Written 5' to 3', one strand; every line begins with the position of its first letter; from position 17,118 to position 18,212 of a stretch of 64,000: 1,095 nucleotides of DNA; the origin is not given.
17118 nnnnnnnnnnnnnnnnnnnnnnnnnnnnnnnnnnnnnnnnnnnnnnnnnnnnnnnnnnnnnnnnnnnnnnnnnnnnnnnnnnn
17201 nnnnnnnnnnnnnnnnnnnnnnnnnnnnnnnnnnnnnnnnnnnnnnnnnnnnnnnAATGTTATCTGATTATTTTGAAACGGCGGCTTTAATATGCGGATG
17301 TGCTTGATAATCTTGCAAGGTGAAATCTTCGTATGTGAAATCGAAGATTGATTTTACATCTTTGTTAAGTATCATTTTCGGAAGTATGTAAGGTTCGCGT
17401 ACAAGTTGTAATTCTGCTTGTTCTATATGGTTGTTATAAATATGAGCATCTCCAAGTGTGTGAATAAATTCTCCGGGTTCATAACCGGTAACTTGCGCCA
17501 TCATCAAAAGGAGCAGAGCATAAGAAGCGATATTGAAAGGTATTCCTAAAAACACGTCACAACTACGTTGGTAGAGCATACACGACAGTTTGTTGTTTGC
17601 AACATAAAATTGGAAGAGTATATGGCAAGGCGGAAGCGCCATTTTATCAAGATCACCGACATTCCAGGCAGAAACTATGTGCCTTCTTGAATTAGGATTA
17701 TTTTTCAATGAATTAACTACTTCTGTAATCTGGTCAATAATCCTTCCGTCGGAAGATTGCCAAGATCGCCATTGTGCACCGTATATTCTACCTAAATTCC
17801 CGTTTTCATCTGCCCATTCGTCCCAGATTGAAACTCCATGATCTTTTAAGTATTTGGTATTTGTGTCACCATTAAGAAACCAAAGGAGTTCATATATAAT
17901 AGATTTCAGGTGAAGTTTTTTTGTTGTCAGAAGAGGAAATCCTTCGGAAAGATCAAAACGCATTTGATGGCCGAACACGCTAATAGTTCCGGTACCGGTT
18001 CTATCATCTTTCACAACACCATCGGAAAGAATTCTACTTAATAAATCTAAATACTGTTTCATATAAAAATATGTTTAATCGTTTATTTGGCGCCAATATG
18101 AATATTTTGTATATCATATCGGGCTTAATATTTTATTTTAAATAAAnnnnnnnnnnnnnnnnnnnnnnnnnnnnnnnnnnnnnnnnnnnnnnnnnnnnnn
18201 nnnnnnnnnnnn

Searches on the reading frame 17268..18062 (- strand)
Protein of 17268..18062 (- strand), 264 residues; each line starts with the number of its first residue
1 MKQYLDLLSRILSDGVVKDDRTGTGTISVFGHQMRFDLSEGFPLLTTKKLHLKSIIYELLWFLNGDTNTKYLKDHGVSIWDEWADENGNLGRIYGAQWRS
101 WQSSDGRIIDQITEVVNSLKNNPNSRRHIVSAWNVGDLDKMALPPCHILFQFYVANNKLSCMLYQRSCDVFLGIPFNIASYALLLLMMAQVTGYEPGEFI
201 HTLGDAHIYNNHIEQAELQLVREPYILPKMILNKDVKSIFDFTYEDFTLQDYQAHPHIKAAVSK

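Call 21: find_related_loci(query=window:17268-18062:-, collection=genome_contigs, flank=8000)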
Query window:17268-18062:- (264 aa) in genome_contigs; peptide patterns used: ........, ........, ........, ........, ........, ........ (x = any residue, [..] = any of these).
600 stretches matched a pattern (row limit reached: there are more); 600 encode a relative of the query (tblastn E <= 1e-3); the best 80 are kept; 80 distinct loci.
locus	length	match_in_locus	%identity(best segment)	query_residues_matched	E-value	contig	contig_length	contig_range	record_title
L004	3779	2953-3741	76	1-263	1e-144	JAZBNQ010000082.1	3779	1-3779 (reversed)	MAG: Mariniphaga sp. isolate bin.829 k117_623708, whole genome shotgun sequence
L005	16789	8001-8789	75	1-263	1e-139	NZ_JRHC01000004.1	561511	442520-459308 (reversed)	Draconibacterium sediminis strain JN14CK-3 contig4, whole genome shotgun sequence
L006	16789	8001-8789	75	1-263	1e-139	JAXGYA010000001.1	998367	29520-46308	MAG: Mariniphaga sp. isolate AnMBR.bin502 bin502_1, whole genome shotgun sequence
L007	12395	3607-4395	74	1-263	3e-138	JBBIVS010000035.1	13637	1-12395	MAG: Draconibacterium sp. isolate PGS172224_bin_82 NODE_2033_length_13637_cov_3.721690, whole genome shotgun sequence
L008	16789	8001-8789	74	1-263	2e-137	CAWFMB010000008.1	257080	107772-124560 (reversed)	MAG: uncultured Prolixibacteraceae bacterium isolate MFD01721.bin.1.338 genome assembly, contig: contig_17987, whole gen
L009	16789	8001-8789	71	1-263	1e-135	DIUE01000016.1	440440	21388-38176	MAG TPA_asm: Bacteriovoracaceae bacterium UBA6166 UBA6166_contig_1619, whole genome shotgun sequence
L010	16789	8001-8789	72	1-263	1e-135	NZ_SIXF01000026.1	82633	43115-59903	Pedobacter kyonggii strain K-4-11-1 contig26, whole genome shotgun sequence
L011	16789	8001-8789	73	1-263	8e-136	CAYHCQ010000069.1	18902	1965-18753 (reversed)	MAG TPA_asm: uncultured Prolixibacteraceae bacterium isolate ERP119702_co1_129 genome assembly, contig: NODE_3270_length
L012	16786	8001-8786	73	2-263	2e-135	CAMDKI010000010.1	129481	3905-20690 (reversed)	MAG: Chitinophaga pinensis isolate MsE-30jul19-192 genome assembly, contig: MsE-30jul19-C161, whole genome shotgun seque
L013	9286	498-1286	73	1-263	3e-135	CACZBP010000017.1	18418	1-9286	MAG: uncultured Bacteroidia bacterium isolate RUG12468 genome assembly, contig: RUG12468_asm_17, whole genome shotgun se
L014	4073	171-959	73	1-263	5e-138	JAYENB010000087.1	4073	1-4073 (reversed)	MAG: Bacteroidota bacterium isolate MAG066 MAG066_87, whole genome shotgun sequence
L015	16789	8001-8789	71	1-263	6e-135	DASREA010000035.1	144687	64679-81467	MAG TPA_asm: Xanthobacteraceae bacterium isolate SMAG_U9994 k141_1695756, whole genome shotgun sequence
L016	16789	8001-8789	71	1-263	6e-135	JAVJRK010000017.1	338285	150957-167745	MAG: Rhodospirillales bacterium isolate D1-CHI-22 k141_17268, whole genome shotgun sequence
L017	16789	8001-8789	70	1-263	1e-134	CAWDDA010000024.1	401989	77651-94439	MAG: uncultured Acidobacteriota bacterium isolate MFD04850.bin.2.15 genome assembly, contig: contig_82984, whole genome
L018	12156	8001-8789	72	1-263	2e-134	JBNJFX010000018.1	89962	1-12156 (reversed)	MAG: Bacteroidota bacterium isolate Y22_60dBSe2.bin.196 NODE_181_length_89962_cov_6.639273, whole genome shotgun sequenc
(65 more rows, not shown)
